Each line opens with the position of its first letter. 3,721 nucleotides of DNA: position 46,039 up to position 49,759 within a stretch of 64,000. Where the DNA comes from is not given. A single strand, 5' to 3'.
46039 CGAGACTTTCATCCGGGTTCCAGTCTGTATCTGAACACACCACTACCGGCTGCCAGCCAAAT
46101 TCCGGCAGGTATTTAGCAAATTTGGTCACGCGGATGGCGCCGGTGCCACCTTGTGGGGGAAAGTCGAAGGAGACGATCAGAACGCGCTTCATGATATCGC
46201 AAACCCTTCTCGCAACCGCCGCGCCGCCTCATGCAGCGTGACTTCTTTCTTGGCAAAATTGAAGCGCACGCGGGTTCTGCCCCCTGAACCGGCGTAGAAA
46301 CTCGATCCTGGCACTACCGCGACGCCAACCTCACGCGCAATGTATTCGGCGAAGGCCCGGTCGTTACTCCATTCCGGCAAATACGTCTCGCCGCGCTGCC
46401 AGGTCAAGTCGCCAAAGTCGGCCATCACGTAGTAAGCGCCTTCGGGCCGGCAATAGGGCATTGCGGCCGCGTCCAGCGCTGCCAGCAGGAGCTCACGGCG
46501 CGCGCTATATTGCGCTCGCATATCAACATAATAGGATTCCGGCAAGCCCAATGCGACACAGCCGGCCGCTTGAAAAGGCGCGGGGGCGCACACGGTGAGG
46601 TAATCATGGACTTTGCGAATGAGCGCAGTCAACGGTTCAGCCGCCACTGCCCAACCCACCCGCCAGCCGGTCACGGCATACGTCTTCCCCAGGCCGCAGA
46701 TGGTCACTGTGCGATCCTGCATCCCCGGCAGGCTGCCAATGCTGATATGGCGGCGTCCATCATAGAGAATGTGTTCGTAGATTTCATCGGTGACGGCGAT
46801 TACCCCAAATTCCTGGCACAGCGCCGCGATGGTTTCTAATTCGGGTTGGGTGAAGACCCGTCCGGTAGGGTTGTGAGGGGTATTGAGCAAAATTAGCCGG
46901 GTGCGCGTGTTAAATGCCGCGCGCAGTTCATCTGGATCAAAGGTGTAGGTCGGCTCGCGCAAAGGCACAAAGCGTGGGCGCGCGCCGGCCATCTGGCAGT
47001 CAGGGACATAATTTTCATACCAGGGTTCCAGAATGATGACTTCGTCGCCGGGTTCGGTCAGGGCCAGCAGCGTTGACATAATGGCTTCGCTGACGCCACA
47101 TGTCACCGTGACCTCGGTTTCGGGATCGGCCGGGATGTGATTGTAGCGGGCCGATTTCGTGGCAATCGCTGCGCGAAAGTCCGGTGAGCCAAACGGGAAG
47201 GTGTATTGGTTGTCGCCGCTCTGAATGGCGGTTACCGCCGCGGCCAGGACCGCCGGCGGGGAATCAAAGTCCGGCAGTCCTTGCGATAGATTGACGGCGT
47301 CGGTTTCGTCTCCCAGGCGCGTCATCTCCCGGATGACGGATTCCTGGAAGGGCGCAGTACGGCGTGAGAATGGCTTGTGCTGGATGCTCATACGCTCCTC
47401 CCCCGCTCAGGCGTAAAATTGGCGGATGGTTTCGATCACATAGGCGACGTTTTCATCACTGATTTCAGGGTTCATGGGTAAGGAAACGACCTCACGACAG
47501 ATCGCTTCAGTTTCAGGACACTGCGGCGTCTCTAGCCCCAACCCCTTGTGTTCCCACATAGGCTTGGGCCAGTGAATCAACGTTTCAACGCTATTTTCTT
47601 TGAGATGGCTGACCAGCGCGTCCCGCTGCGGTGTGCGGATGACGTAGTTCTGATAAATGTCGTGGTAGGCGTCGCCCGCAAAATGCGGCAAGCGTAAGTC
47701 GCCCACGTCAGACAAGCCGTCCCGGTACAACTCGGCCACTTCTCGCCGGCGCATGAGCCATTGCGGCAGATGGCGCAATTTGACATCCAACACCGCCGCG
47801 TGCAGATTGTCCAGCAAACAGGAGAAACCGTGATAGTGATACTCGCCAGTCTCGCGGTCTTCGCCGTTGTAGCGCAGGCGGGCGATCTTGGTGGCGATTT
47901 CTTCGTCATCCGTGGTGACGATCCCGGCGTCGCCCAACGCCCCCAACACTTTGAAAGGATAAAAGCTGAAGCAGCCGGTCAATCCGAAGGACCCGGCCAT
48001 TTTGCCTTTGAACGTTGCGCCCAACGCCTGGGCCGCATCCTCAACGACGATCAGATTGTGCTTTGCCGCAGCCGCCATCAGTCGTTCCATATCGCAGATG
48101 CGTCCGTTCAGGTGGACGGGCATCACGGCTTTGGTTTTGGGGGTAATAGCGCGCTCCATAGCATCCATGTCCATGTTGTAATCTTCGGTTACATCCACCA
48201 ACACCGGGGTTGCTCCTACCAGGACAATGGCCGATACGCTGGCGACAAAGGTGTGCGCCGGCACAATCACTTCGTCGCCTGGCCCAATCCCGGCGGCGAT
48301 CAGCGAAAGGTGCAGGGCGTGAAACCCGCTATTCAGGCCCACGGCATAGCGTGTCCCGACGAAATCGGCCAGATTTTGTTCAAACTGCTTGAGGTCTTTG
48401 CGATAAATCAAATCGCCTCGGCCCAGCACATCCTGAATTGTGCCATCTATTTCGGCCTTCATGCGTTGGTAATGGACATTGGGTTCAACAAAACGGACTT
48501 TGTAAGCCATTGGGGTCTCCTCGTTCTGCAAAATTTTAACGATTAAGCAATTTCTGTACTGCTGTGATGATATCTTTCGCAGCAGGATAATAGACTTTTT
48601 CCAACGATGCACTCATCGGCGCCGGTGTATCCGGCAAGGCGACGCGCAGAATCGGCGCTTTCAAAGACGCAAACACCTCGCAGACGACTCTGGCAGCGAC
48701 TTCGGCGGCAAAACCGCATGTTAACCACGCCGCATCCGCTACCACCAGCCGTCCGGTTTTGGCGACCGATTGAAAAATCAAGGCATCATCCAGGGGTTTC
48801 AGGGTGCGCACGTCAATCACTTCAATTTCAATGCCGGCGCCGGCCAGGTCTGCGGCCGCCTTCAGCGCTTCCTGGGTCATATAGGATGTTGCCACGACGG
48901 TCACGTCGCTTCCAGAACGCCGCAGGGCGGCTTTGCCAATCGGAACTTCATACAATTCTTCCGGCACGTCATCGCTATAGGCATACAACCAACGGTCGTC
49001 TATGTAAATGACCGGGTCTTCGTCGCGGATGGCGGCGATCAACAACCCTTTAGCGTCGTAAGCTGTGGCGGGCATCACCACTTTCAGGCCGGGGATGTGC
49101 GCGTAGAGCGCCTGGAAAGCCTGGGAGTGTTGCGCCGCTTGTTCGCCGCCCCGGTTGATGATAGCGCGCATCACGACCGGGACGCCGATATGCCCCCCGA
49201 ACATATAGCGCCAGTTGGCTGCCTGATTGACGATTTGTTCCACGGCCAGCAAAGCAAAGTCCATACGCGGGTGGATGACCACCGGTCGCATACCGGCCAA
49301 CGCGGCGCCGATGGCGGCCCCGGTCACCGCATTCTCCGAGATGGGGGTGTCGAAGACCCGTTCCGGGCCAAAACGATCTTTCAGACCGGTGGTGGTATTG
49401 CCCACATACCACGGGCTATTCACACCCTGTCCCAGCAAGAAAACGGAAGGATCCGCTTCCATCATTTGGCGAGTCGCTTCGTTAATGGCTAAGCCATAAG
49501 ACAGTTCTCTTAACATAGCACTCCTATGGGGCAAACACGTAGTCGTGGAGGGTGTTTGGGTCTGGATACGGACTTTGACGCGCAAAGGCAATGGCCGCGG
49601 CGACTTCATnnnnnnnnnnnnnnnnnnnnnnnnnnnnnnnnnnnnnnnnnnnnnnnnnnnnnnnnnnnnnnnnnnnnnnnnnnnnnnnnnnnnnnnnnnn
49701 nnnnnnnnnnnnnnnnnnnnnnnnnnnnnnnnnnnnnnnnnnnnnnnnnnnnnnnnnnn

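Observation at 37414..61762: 24-kb unidirectional glycan cluster: UDP-2,3-diacetamido-hexuronate pathway plus six methyltransferases and a TPP-dependent E1 alpha/beta pair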

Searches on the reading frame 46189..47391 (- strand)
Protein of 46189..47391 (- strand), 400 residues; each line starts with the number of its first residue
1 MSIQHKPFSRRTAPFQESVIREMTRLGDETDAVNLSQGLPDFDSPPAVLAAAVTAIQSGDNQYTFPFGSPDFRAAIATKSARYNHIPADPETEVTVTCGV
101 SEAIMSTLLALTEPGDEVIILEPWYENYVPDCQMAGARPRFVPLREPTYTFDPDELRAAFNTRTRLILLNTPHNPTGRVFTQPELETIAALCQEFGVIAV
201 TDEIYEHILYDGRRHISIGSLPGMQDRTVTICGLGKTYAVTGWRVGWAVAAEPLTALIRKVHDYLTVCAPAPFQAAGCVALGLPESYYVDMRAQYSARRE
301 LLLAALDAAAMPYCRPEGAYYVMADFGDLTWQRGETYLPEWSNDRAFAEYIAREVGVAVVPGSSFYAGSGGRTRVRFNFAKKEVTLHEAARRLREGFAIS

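Call 3: search_protein_families(library=pfam, proteins=[window:46189-47391:-])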
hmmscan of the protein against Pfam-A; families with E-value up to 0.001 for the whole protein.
window:46189-47391:- (400 aa): 3 families
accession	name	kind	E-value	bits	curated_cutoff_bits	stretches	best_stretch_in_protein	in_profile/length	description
PF00155.27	Aminotran_1_2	-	3e-62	211.3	19.7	1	31-393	2-361/361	Aminotransferase class I and II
PF01053.26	Cys_Met_Meta_PP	-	1.2e-06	27.9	27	1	94-203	71-174/381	Cys/Met metabolism PLP-dependent enzyme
PF01041.23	DegT_DnrJ_EryC1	-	2.7e-05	24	19.8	1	95-202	43-145/360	DegT/DnrJ/EryC1/StrS aminotransferase family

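Call 7: search_protein_families(library=ncbifam, proteins=[window:46189-47391:-])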
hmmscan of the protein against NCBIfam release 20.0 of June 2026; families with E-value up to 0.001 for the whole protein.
window:46189-47391:- (400 aa): 79 families (the best 25 are shown)
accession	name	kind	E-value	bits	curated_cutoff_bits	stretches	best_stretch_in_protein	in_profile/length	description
NF005855.0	PRK07777.1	equivalog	6.7e-119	397.7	553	1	7-395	5-386/391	pyridoxal phosphate-dependent aminotransferase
NF006488.0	PRK08912.1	equivalog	4.9e-116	387.9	498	1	16-396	12-383/387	aminotransferase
NF006569.0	PRK09082.1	subfamily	2.3e-105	352.9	420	1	19-394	19-384/386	methionine aminotransferase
NF041364.1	GntC_guanitoxin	equivalog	5.8e-86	288.6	415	1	33-395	1-355/356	guanitoxin biosynthesis PLP-dependent (S)-gamma-hydroxy-L-arginine cyclodehydratase GntC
NF009079.0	PRK12414.1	subfamily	3e-84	283.3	481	1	23-394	22-382/384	methionine aminotransferase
NF041091.1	asp_aminotase_Arch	equivalog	1.9e-71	240.9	550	1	30-395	27-373/376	aspartate aminotransferase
NF004770.0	PRK06108.1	subfamily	7e-70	235.8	422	1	9-395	14-390/396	pyridoxal phosphate-dependent aminotransferase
NF005817.0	PRK07683.1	equivalog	1.7e-68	231.1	575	1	15-395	12-379/387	aminotransferase A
NF005816.0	PRK07682.1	equivalog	6.7e-67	225.8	620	1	7-394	5-380/390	aminotransferase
NF005588.0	PRK07309.1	equivalog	6e-65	219.6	576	1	6-395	5-384/391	pyridoxal phosphate-dependent aminotransferase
NF004769.0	PRK06107.1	equivalog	1e-60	205.7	617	1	20-395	25-396/402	aspartate transaminase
NF006229.0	PRK08361.1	equivalog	1.6e-60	205.1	624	1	11-396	13-387/391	aspartate aminotransferase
NF004621.0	PRK05957.1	equivalog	1.2e-59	202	498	1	15-397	11-383/389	pyridoxal phosphate-dependent aminotransferase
NF005744.0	PRK07568.1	subfamily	1.7e-56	191.7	389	1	8-397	3-390/398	pyridoxal phosphate-dependent aminotransferase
NF006756.0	PRK09276.1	subfamily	4e-56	190.6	507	1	30-395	31-384/387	LL-diaminopimelate aminotransferase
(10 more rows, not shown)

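Call 23: search_solved_structures(query=window:46192-47391:-, max_evalue=1e-30)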
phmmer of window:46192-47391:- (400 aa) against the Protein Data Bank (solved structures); distinct sequences matched with E-value up to 1e-30: 36.
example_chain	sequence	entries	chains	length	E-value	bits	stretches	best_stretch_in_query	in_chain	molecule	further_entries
2o0r_A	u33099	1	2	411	1.1e-75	258.1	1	11-393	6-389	Rv0858c (N-Succinyldiaminopimelate aminotransferase)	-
1yiy_A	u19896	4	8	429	2.6e-72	247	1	15-395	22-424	kynurenine aminotransferase; glutamine transaminase K | kynurenine aminotransferase; glutamine transaminase | Kynurenine aminotransferase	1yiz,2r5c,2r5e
5veh_A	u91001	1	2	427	3.1e-72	246.8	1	15-395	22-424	Kynurenine aminotransferase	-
1u08_A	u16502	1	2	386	6.7e-70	239.1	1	18-395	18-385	Hypothetical aminotransferase ybdL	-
1w7l_A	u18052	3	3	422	2.7e-69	237.1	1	22-395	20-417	KYNURENINE--OXOGLUTARATE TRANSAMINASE I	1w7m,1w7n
3fvs_A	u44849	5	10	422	2.7e-69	237.1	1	22-395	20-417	Kynurenine--oxoglutarate transaminase 1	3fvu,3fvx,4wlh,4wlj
4wp0_A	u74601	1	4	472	4e-69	236.5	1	22-395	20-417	Kynurenine--oxoglutarate transaminase 1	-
5veq_A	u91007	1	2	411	6.7e-68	232.5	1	15-390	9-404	Kynurenine--oxoglutarate transaminase 3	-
2zjg_A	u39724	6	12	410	7.1e-68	232.4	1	15-390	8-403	Kynurenine-oxoglutarate transaminase 3 | Kynurenine--oxoglutarate transaminase 3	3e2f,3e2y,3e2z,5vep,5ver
1dju_A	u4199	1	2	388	4.9e-65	223.1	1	28-394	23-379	AROMATIC AMINOTRANSFERASE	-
1gd9_A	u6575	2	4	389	8.1e-65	222.3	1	28-393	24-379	ASPARTATE AMINOTRANSFERASE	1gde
1v2d_A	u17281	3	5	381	7.4e-58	199.4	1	11-393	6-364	Glutamine Aminotransferase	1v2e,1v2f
5wmh_A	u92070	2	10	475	5.1e-57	196.7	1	26-395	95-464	Bifunctional aspartate aminotransferase and glutamate/aspartate-prephenate aminotransferas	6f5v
5wmi_A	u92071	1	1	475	5.7e-57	196.5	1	27-395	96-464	Bifunctional aspartate aminotransferase and glutamate/aspartate-prephenate aminotransferas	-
5wmk_A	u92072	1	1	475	1.1e-56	195.6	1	27-395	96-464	Bifunctional aspartate aminotransferase and glutamate/aspartate-prephenate aminotransferas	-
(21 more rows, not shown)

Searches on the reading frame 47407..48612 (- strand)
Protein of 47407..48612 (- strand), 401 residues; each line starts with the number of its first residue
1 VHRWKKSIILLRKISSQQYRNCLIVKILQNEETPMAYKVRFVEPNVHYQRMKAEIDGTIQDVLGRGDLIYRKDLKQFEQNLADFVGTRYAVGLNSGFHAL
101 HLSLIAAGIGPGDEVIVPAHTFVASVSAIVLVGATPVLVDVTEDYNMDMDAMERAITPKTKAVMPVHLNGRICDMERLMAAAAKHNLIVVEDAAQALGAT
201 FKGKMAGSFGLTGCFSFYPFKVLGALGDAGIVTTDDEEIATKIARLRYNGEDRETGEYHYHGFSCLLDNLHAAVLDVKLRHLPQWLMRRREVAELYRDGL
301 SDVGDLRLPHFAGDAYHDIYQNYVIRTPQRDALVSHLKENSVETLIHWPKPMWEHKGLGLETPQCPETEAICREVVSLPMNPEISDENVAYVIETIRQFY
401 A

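Call 4: search_protein_families(library=pfam, proteins=[window:47407-48612:-])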
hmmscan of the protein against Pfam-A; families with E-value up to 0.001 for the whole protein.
window:47407-48612:- (401 aa): 5 families
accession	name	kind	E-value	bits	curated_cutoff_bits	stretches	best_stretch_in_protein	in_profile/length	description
PF01041.23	DegT_DnrJ_EryC1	-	5.3e-107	358.6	19.8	1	51-397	3-360/360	DegT/DnrJ/EryC1/StrS aminotransferase family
PF00155.27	Aminotran_1_2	-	1.5e-12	47.9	19.7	1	74-194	44-187/361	Aminotransferase class I and II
PF01053.26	Cys_Met_Meta_PP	-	5.7e-07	28.9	27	1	75-198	55-179/381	Cys/Met metabolism PLP-dependent enzyme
PF00266.25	Aminotran_5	-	6.1e-07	29.2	21.5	1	96-198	73-181/371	Aminotransferase class-V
PF01212.27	Beta_elim_lyase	-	2e-05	24.5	27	1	73-200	33-176/288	Beta-eliminating lyase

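Call 7: search_protein_families(library=ncbifam, proteins=[window:47407-48612:-])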
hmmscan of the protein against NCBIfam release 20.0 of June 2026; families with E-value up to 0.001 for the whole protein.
window:47407-48612:- (401 aa): 34 families (the best 25 are shown)
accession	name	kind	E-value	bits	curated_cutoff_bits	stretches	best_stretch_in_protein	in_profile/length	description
NF008687.0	PRK11706.1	equivalog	2.9e-61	207.3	375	1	65-400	27-374/375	dTDP-4-amino-4,6-dideoxygalactose transaminase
TIGR03588.1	PseC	equivalog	3e-61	207.4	423.5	1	60-398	18-378/380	UDP-4-amino-4,6-dideoxy-N-acetyl-beta-L-altrosamine transaminase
NF008658.2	PRK11658.1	equivalog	3e-59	200.6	631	1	58-398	19-375/379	UDP-4-amino-4-deoxy-L-arabinose aminotransferase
TIGR04181.1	NHT_00031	hypoth_equivalog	1.5e-55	188.5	420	1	74-379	32-357/359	LegC family aminotransferase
TIGR04427.1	PLP_DesI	equivalog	3.5e-50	171.2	650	1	75-397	55-380/390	dTDP-4-dehydro-6-deoxyglucose aminotransferase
TIGR02379.1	ECA_wecE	subfamily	5.3e-50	170.3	434.85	1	75-400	34-375/376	dTDP-4-amino-4,6-dideoxy-D-glucose transaminase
NF011936.0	PRK15407.1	equivalog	1.6e-42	145.7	423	1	50-252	48-253/440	lipopolysaccharide biosynthesis protein RfbH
NF002878.0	PRK03321.1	subfamily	4.9e-11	42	374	1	76-190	61-182/352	histidinol-phosphate transaminase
NF004621.0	PRK05957.1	equivalog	1.5e-10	40.4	498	1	91-167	96-168/389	pyridoxal phosphate-dependent aminotransferase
NF005816.0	PRK07682.1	equivalog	3.8e-10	38.9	620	1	98-194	101-204/390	aminotransferase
NF004975.0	PRK06348.1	equivalog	8.5e-09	34.9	549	1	66-192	67-201/384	pyridoxal phosphate-dependent aminotransferase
NF004770.0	PRK06108.1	subfamily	1e-08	34.4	422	1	89-192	99-209/396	pyridoxal phosphate-dependent aminotransferase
NF005817.0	PRK07683.1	equivalog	2.9e-07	29.5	575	1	109-164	110-166/387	aminotransferase A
NF006569.0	PRK09082.1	subfamily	6.7e-07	28.7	420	1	94-192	97-202/386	methionine aminotransferase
NF041364.1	GntC_guanitoxin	equivalog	7.2e-07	28.4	415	1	102-192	74-173/356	guanitoxin biosynthesis PLP-dependent (S)-gamma-hydroxy-L-arginine cyclodehydratase GntC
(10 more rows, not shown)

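Call 22: search_solved_structures(query=window:47410-48507:-, max_evalue=1e-20)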
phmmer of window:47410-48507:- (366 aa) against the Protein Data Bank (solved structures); distinct sequences matched with E-value up to 1e-20: 54.
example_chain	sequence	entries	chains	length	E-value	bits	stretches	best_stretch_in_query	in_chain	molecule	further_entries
7b0d_A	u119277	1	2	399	2.5e-89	303.2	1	4-364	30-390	Glutamine--scyllo-inositol transaminase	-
7n63_A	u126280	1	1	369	2.2e-78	267.2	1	4-364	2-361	Putative aminotransferase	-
2oga_A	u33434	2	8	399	1.1e-77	264.9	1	3-364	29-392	Transaminase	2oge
3frk_A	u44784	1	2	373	1.1e-74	255.1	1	10-362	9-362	QdtB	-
3nyu_A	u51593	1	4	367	6.2e-70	239.4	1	5-356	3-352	Aminotransferase WbpE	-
3nu7_A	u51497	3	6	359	6.6e-70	239.3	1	5-355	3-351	Aminotransferase WbpE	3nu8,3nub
3nys_A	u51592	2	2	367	4.2e-69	236.6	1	5-356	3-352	Aminotransferase WbpE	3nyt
5u1z_A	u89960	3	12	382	9.7e-67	228.9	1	15-359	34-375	Putative aminotransferase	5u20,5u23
3uwc_A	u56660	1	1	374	4.3e-66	226.8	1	13-365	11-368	Nucleotide-sugar aminotransferase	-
5u21_A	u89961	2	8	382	6.6e-66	226.1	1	15-359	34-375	Putative aminotransferase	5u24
8e75_A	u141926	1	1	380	2e-65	224.5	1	4-354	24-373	DegT/DnrJ/EryC1/StrS aminotransferase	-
8e77_A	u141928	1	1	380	2e-65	224.5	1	4-354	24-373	DegT/DnrJ/EryC1/StrS aminotransferase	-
3bn1_A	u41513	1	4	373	6e-61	209.8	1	39-294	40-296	Perosamine synthetase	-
3dr7_A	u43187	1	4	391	6.9e-61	209.6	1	39-294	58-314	Putative perosamine synthetase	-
3dr4_A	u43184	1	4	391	3.6e-60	207.3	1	39-294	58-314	Putative perosamine synthetase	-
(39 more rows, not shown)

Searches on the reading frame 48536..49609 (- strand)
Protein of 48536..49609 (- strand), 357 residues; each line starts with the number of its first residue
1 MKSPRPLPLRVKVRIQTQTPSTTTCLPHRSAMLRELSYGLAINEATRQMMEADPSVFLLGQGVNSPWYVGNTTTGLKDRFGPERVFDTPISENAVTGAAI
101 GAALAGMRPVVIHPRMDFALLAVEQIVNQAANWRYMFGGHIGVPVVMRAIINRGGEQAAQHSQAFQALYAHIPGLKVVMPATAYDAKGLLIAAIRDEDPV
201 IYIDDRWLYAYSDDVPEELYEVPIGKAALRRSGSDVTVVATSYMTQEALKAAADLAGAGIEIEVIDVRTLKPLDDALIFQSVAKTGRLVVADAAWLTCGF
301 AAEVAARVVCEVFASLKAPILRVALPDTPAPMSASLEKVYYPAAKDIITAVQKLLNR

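Call 4: search_protein_families(library=pfam, proteins=[window:48536-49609:-])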
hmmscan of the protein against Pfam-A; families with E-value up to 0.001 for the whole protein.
window:48536-49609:- (357 aa): 2 families
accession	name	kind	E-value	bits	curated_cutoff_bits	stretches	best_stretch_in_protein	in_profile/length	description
PF02780.25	Transketolase_C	-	8.2e-38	129.5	25.9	1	225-347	1-124/124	Transketolase, C-terminal domain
PF02779.29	Transket_pyr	-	1e-34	120.1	27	1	35-206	2-169/174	Transketolase, pyrimidine binding domain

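Call 7: search_protein_families(library=ncbifam, proteins=[window:48536-49609:-])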
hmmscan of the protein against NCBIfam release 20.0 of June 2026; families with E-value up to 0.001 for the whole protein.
window:48536-49609:- (357 aa): 7 families
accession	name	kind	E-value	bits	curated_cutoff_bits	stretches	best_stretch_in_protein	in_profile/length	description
NF006667.0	PRK09212.1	subfamily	1.8e-102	342.6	321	1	35-356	3-324/327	pyruvate dehydrogenase complex E1 component subunit beta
NF008854.0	PRK11892.1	equivalog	1.5e-97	327.2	454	1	35-355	141-462/464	pyruvate dehydrogenase complex E1 component subunit beta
NF004559.0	PRK05899.2-5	equivalog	4.5e-24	84.6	488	1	44-355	326-624/627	transketolase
TIGR00204.1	dxs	equivalog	9.3e-21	74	465.95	1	40-328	314-586/616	1-deoxy-D-xylulose-5-phosphate synthase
NF003933.0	PRK05444.2-2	equivalog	5e-10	38.5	395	1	67-330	320-578/606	1-deoxy-D-xylulose-5-phosphate synthase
NF004556.0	PRK05899.2-2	equivalog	3e-09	35.7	575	1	81-311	368-596/639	transketolase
NF008968.0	PRK12315.1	subfamily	9.4e-09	34.1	510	1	77-306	316-535/582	1-deoxy-D-xylulose-5-phosphate synthase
